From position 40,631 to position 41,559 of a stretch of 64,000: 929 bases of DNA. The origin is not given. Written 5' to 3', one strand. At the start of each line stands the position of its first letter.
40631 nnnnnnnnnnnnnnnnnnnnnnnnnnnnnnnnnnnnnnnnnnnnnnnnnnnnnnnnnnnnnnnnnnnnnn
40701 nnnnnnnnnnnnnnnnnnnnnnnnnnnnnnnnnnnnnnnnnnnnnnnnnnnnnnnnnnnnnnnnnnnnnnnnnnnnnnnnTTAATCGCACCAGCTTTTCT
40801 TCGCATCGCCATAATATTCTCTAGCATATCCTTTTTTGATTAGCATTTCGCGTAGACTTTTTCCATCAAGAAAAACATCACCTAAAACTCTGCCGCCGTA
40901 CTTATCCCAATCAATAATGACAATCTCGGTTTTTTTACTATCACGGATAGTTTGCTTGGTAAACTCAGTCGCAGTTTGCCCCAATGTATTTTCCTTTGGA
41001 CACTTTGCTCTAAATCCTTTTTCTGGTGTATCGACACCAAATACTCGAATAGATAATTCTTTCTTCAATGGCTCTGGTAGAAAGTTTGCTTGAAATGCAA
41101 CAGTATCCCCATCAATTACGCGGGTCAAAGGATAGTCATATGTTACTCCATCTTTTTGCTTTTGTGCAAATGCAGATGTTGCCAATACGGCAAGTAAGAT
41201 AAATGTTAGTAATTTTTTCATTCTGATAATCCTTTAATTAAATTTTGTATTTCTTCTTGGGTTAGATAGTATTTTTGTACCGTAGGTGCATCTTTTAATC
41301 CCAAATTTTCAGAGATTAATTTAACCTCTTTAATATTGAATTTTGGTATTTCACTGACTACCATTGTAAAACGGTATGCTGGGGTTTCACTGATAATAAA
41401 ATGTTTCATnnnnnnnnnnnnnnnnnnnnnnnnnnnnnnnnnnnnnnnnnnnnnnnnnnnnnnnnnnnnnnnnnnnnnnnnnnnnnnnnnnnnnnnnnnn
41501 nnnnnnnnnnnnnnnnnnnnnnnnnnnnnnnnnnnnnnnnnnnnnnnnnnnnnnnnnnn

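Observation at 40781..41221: Secreted SNase-like nuclease inserted between uvsX and the DNA polymerase gene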

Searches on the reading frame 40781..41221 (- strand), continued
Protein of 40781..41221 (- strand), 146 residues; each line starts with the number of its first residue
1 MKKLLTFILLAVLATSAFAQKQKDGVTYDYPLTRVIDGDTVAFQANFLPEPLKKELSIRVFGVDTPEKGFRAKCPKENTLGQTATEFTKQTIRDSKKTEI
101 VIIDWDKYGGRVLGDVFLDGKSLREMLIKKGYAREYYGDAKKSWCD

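Call 42: predict_structure(alignment_id=A2)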
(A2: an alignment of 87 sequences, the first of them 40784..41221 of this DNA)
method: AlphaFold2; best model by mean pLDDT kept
length: 146 residues; sequences in the alignment: 87
mean_pLDDT: 93.7   pTM: 0.80
mean pLDDT of the five models: 93.7, 93.5, 93.1, 91.6, 91.5
residues with pLDDT >= 90: 125; 70-90: 15; 50-70: 6; < 50: 0
segments of 3 or more residues with pLDDT < 50: none
pLDDT, mean of each block of 10 residues (from residue 1): 88 80 82 98 96 96 97 98 98 98 90 97 98 95 93
secondary structure, 60 per line:
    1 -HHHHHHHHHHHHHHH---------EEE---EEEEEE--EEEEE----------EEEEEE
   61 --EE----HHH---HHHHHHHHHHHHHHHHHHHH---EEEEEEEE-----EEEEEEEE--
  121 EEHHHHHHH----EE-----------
elements in order: H2-16 E26-28 E32-37 E40-44 E55-60 H75-94 E98-105 E111-118 H123-129

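Call 46: find_related_loci(query=window:40784-41221:-, collection=genome_contigs, flank=6000)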
Query window:40784-41221:- (146 aa) in genome_contigs; peptide patterns used: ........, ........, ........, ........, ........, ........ (x = any residue, [..] = any of these).
138 stretches matched a pattern; 13 encode a relative of the query (tblastn E <= 1e-3); 13 distinct loci.
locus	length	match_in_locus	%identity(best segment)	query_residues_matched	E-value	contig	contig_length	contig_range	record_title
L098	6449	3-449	72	1-146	4e-71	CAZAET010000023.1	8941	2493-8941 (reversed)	MAG TPA_asm: uncultured Candidatus Planktophila sp. isolate binchicken_co225_69 genome assembly, contig: NODE_3206_lengt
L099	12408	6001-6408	66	12-146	8e-61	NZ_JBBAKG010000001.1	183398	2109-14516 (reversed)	MAG: Haliscomenobacter sp. isolate EUL_031 ctg1-EUL_031, whole genome shotgun sequence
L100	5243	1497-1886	62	17-146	4e-55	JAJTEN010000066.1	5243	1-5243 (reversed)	MAG: Sphingobacteriales bacterium isolate 49624_E34 Sample_49624_scaffold_8724, whole genome shotgun sequence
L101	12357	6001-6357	53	27-146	2e-38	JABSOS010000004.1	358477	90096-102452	MAG: Candidatus Caenarcanales bacterium isolate DT_14 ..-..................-1_scaffold_4, whole genome shotgun sequence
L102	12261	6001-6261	41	35-136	6e-14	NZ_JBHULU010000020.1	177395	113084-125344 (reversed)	Pontibacter locisalis strain KCTC 42498 velvet_auto_127_20, whole genome shotgun sequence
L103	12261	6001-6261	38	35-136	5e-13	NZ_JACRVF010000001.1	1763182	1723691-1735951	Pontibacter cellulosilyticus strain SD6 contig1, whole genome shotgun sequence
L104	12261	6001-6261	38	35-136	2e-12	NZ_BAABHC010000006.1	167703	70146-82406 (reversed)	Pontibacter saemangeumensis strain JCM 17926 sequence06, whole genome shotgun sequence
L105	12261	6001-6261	34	35-136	2e-9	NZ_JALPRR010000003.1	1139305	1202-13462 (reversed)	Pontibacter ruber strain JC213 Scaffold3_1, whole genome shotgun sequence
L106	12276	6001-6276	31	35-141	1e-8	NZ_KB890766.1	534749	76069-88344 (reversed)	Pontibacter roseus DSM 17521 B051DRAFT_scaffold_3.4, whole genome shotgun sequence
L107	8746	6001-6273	30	32-136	2e-7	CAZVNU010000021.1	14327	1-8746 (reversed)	MAG TPA_asm: uncultured Phycisphaeraceae bacterium isolate SRP344714_co2_186 genome assembly, contig: NODE_11004_length_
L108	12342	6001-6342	31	4-136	2e-6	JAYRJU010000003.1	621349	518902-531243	MAG: Rhodospirillaceae bacterium isolate SZ_szas3bin.26 NODE_13_length_621349_cov_5.80352, whole genome shotgun sequence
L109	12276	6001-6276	30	35-136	6e-6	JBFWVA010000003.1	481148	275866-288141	MAG: Rhodospirillaceae bacterium isolate CA_2019_TPBF_83 NODE_143_length_481148_cov_9.443563_TPBF, whole genome shotgun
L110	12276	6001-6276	29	35-136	3e-5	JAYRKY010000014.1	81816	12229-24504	MAG: Rhodospirillaceae bacterium isolate XM2_XAASGE1bin.27 NODE_337_length_81816_cov_2.211754, whole genome shotgun sequ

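Call 47: fold_search(model_id=the predicted structure, library=pdb)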
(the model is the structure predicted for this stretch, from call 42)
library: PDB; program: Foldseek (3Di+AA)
matches with E <= 10: 549; with E <= 0.001: 304
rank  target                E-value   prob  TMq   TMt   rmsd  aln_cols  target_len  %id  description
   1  1snd_A                5.7e-10  1.00  0.60  0.67   3.6       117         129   32  STAPHYLOCOCCAL NUCLEASE DIMER CONTAINING A DELETION OF RESIDUES 114-119 COMPLEXED WITH CALCIUM CHLORIDE AND THE COMPET (released 1997-04-21)
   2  1eqv                  1.3e-09  1.00  0.61  0.65   3.6       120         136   32  SIMPLIFICATION OF A PROTEIN LOOP IN STAPHYLOCOCCAL NUCLEASE (released 2003-07-08)
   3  2f0o                  1.4e-09  1.00  0.62  0.66   3.0       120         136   33  Crystal structure of Staphylococcal nuclease mutant V66I/I72V (released 2006-10-24)
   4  2khs_MODEL_1_A        1.4e-09  1.00  0.57  0.68   5.7       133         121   29  Solution structure of SNase121:SNase(111-143) complex (released 2009-10-20)
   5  4k14                  1.4e-09  1.00  0.62  0.67   3.3       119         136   33  Crystal Structure of Staphylococcal nuclease mutant V66I/V99L (released 2013-04-17)
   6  1ey4                  1.4e-09  1.00  0.60  0.64   3.9       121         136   32  STRUCTURE OF S. NUCLEASE STABILIZING MUTANT S59A (released 2000-10-18)
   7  1kdb                  1.8e-09  1.00  0.62  0.66   3.4       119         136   31  STABILIZATION OF A STRAINED PROTEIN LOOP CONFORMATION THROUGH PROTEIN ENGINEERING (released 1995-02-27)
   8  1kda                  2.1e-09  1.00  0.62  0.66   3.2       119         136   30  STABILIZATION OF A STRAINED PROTEIN LOOP CONFORMATION THROUGH PROTEIN ENGINEERING (released 1995-02-27)
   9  1kab                  2.1e-09  1.00  0.60  0.65   3.8       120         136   32  STRESS AND STRAIN IN STAPHYLOCOCCAL NUCLEASE (released 1994-01-31)
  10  4i65                  2.5e-09  1.00  0.62  0.66   3.3       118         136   29  Crystal Structure of Staphylococcal nuclease mutant V23I/L25V/I72V/I92V (released 2013-03-20)
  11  2ey6                  2.7e-09  1.00  0.56  0.61   4.3       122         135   30  Crystal structure of Staphylococcal nuclease mutant T41V (released 2006-10-24)
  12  2f0g                  2.8e-09  1.00  0.58  0.62   3.9       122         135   31  Crystal structure of Staphylococcal nuclease mutant V66I (released 2006-10-24)
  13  4h7b                  3.0e-09  1.00  0.62  0.66   3.3       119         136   32  Crystal Structure of Staphylococcal nuclease mutant I72V/V99L (released 2012-10-17)
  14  1f2m                  3.0e-09  1.00  0.62  0.66   3.4       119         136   32  SIMPLIFICATION OF A PROTEIN LOOP IN STAPHYLOCOCCAL NUCLEASE (released 2003-09-16)
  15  1f2z                  3.0e-09  1.00  0.60  0.64   3.9       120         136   32  SIMPLIFICATION OF A PROTEIN LOOP IN STAPHYLOCOCCAL NUCLEASE (released 2003-09-16)
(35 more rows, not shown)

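Call 52: search_protein_families(library=phrogs, proteins=[L012:6694-7122:+, L012:7119-7376:+, L012:7334-7999:+, L012:8383-8721:+, L032:247-666:+, L032:1130-1432:+, L001:3861-4691:+, L093:7363-8004:+, L093:8389-8697:+, L001:4769-5473:+], max_evalue=0.001)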
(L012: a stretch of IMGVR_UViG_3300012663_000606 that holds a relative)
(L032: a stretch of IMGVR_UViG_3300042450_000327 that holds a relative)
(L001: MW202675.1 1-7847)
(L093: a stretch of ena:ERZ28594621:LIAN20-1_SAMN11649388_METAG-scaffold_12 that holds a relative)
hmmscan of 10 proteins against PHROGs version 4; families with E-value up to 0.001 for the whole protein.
L012:6694-7122:+ (142 aa): 2 families
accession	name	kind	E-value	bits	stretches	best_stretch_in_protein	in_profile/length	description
phrog_2536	-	lysis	0.00015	22.9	1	46-122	8-84/129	Rz-like spanin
phrog_312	-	lysis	0.00087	20.3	0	46-106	12-75/173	Rz-like spanin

L012:7119-7376:+ (85 aa): 2 families
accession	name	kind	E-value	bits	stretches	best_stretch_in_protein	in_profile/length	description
phrog_2425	-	unknown function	1.3e-08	35.5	1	4-78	7-82/86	-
phrog_456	-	lysis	9.9e-05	23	1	4-80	16-93/102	Rz-like spanin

L012:7334-7999:+ (221 aa): 8 families
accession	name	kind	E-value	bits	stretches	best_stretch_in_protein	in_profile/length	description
phrog_181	-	lysis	1.6e-75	256.5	1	9-219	324-530/769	endolysin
phrog_26317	-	unknown function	7.9e-32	110.7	1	108-221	8-119/119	-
phrog_9506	-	lysis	1.9e-29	104.3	2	111-218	69-192/330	endolysin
phrog_14712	-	moron, auxiliary metabolic gene and host takeover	1.1e-28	101.4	1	114-214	74-182/322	chitinase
phrog_317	-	lysis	7.7e-16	59.3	1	32-216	209-356/492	endolysin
phrog_1519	-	lysis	1.3e-15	58.5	1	34-217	218-378/502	endolysin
phrog_34417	-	unknown function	3.9e-12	47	1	114-214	76-190/326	-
phrog_12261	-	unknown function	0.0003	21.9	1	137-201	14-76/76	-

L012:8383-8721:+ (112 aa): 0 families

L032:247-666:+ (139 aa): 9 families
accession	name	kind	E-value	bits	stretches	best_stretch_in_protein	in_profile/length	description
phrog_181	-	lysis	3.9e-35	123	1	1-139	374-530/769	endolysin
phrog_26317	-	unknown function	2.1e-22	80.3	1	40-136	18-114/119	-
phrog_14712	-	moron, auxiliary metabolic gene and host takeover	1.4e-16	61.6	1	1-133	48-181/322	chitinase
phrog_9506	-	lysis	1.2e-13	52.5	1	38-138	76-192/330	endolysin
phrog_1519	-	lysis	9.4e-11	42.5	1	2-132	243-373/502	endolysin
phrog_317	-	lysis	2.7e-10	41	1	2-131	236-351/492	endolysin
phrog_3201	-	tail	4.1e-10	38.9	1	40-138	2103-2204/2408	tail fiber protein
phrog_34417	-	unknown function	8.2e-10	39.4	1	21-117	60-168/326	-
phrog_29753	-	unknown function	1.3e-07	32.1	1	50-92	276-318/374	-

L032:1130-1432:+ (100 aa): 0 families

L001:3861-4691:+ (276 aa): 16 families
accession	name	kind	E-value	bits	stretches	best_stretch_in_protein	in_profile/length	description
phrog_181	-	lysis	2.8e-74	252.4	1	14-209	345-537/769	endolysin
phrog_9506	-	lysis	5.9e-33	115.9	2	94-254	69-244/330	endolysin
phrog_26317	-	unknown function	1e-31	110.4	1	88-203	6-118/119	-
phrog_14712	-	moron, auxiliary metabolic gene and host takeover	8.1e-27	95.2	1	99-253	76-220/322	chitinase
phrog_1519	-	lysis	1.5e-20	74.8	1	18-201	217-379/502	endolysin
phrog_317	-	lysis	1.2e-19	71.8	1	15-201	207-358/492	endolysin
phrog_34417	-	unknown function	6.1e-18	66.1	1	96-207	75-200/326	-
phrog_2649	-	lysis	1.2e-14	55.8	1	209-275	165-236/261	endolysin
phrog_1493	-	lysis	2.9e-14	54.1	1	67-274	146-305/394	endolysin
phrog_1224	-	head and packaging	1.5e-11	45.2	1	218-274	3-64/438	endolysin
phrog_6707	-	lysis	5.4e-07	29.8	1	231-274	199-242/311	endolysin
phrog_1512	-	lysis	1.7e-06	29.2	1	207-274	163-242/314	endolysin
phrog_17214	-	lysis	7.8e-06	26.7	1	220-275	246-313/322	endolysin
phrog_23582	-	unknown function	7.5e-05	22.9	1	211-273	242-303/565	-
phrog_16428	-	lysis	8.8e-05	22.4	1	233-274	475-518/520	endolysin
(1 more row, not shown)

L093:7363-8004:+ (213 aa): 1 family
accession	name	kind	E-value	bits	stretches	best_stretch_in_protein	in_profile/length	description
phrog_3704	-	moron, auxiliary metabolic gene and host takeover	3.2e-84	282.7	1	1-213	1-215/223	ferredoxin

L093:8389-8697:+ (102 aa): 0 families

L001:4769-5473:+ (234 aa): 2 families
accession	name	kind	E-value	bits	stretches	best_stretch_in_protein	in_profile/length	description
phrog_10775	-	tail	2.5e-08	34.9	1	102-209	127-220/237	tail protein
phrog_2941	-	head and packaging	4.7e-06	27.4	1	14-221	26-202/208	virion structural protein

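Call 70: get_annotated_region(hit=H58, flank=4000)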
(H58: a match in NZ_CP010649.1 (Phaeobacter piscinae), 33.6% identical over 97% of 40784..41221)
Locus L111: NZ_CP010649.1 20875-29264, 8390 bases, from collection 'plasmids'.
description: Phaeobacter piscinae strain P36 plasmid pP36_f, complete sequence
organism: Phaeobacter piscinae (NCBI taxid 1580596)
taxonomy: Bacteria; Pseudomonadota; Alphaproteobacteria; Rhodobacterales; Roseobacteraceae; Phaeobacter; Phaeobacter piscinae
host: -; source: cell culture,fish aquaculture; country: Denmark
typing (MOB-suite, as given by PLSDB): mobilizable; relaxase MOBP
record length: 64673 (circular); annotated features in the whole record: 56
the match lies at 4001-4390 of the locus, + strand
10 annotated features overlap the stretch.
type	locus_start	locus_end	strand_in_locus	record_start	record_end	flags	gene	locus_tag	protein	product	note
CDS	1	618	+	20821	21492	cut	-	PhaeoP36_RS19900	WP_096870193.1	hypothetical protein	-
CDS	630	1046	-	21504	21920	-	-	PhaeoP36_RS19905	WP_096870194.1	hypothetical protein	-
CDS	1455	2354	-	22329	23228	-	-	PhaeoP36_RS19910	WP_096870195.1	zincin-like metallopeptidase domain-containing protein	-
CDS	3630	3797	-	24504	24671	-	-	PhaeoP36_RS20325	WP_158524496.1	hypothetical protein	-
CDS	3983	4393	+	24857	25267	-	-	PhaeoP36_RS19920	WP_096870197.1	thermonuclease family protein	-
CDS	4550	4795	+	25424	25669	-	-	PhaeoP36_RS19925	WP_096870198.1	type II toxin-antitoxin system VapB family antitoxin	-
CDS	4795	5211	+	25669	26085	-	-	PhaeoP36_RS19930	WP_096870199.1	type II toxin-antitoxin system VapC family toxin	-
CDS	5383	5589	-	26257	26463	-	-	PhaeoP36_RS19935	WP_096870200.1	hypothetical protein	-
CDS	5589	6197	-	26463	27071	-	-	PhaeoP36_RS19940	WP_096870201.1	methyltransferase type 11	-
CDS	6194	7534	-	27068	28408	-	-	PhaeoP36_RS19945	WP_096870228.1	DUF3560 domain-containing protein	-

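Call 71: get_annotated_region(hit=H62, flank=4000)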
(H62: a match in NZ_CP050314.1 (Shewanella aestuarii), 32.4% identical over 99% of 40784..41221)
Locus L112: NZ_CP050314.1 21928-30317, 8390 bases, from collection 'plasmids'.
description: Shewanella aestuarii strain PN3F2 plasmid pPN3F2_1, complete sequence
organism: Shewanella aestuarii (NCBI taxid 1028752)
taxonomy: Bacteria; Pseudomonadota; Gammaproteobacteria; Alteromonadales; Shewanellaceae; Shewanella; Shewanella aestuarii
host: -; source: Perinereis linea,Single cell,intestinal content; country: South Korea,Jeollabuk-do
typing (MOB-suite, as given by PLSDB): non-mobilizable
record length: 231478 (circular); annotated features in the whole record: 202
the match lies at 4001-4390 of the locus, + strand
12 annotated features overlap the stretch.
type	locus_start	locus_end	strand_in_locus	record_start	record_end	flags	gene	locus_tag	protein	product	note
CDS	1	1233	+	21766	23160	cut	-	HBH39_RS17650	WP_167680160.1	hypothetical protein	-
CDS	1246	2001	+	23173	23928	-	-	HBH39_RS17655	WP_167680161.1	hypothetical protein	-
CDS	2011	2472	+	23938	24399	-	-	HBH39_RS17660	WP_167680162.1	metal-dependent hydrolase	-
CDS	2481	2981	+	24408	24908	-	-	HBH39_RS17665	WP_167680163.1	hypothetical protein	-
CDS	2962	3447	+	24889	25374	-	-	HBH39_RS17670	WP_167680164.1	hypothetical protein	-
CDS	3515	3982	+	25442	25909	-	-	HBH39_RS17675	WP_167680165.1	hypothetical protein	-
CDS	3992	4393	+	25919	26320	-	-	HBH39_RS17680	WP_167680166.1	thermonuclease family protein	-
CDS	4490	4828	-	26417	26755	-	-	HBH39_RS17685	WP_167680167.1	S24 family peptidase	-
CDS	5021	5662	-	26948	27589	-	-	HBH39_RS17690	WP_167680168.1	hypothetical protein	-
CDS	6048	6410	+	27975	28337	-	-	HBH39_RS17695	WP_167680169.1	hypothetical protein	-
CDS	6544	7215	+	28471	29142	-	-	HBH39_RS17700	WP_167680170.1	hypothetical protein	-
CDS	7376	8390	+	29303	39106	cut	-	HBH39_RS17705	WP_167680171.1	Ig-like domain-containing protein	-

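Call 72: get_annotated_region(hit=H72, flank=4000)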
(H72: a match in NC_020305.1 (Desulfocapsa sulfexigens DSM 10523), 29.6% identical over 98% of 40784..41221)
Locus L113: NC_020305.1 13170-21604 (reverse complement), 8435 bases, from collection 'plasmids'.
description: Desulfocapsa sulfexigens DSM 10523 plasmid unnamed, complete sequence
organism: Desulfocapsa sulfexigens DSM 10523 (NCBI taxid 1167006)
taxonomy: Bacteria; Thermodesulfobacteriota; Desulfobulbia; Desulfobulbales; Desulfocapsaceae; Desulfocapsa; Desulfocapsa sulfexigens; Desulfocapsa sulfexigens DSM 10523
host: -; source: -; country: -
typing (MOB-suite, as given by PLSDB): non-mobilizable; replicon rep_cluster_391
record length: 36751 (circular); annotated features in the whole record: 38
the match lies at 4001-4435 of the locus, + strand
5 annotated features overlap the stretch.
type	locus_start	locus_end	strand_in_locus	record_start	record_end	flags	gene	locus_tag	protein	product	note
CDS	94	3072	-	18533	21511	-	-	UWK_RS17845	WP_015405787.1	CHC2 zinc finger domain-containing protein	GO:0006260 - DNA replication [Evidence IEA]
CDS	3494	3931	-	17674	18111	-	-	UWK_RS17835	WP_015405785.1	helix-turn-helix transcriptional regulator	-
CDS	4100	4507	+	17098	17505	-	-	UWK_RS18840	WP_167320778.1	thermonuclease family protein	-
CDS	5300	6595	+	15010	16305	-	-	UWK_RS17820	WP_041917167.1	replication initiation protein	GO:0006270 - DNA replication initiation [Evidence IEA]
CDS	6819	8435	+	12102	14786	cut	-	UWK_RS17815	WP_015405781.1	type I restriction endonuclease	GO:0006304 - DNA modification [Evidence IEA]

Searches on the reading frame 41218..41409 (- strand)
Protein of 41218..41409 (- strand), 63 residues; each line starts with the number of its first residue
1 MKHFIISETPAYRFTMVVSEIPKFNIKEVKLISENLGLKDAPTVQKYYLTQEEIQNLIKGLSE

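Call 3: search_protein_families(library=pfam, proteins=[window:41218-41409:-], max_evalue=0.01)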
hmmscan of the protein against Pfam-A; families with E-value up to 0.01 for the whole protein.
window:41218-41409:- (63 aa): 0 families

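Call 4: search_protein_families(library=phrogs, proteins=[window:41218-41409:-], max_evalue=0.01)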
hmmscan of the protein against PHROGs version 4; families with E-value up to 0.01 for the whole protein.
window:41218-41409:- (63 aa): 0 families

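Call 33: search_protein_families(library=ncbifam, proteins=[window:41221-41409:-], max_evalue=0.01)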
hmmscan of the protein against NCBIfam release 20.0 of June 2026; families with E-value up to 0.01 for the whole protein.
window:41221-41409:- (63 aa): 0 families

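Call 34: search_protein_families(library=padloc, proteins=[window:41221-41409:-], max_evalue=0.01)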
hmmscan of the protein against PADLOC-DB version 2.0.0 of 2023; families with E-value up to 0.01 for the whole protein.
window:41221-41409:- (63 aa): 0 families

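Call 65: search_dna_similar(query=window:41221-41409:-, collection=phages, mode=protein, max_evalue=0.01, max_rows=10)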
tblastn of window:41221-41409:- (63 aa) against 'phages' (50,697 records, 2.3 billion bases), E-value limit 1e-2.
No match.
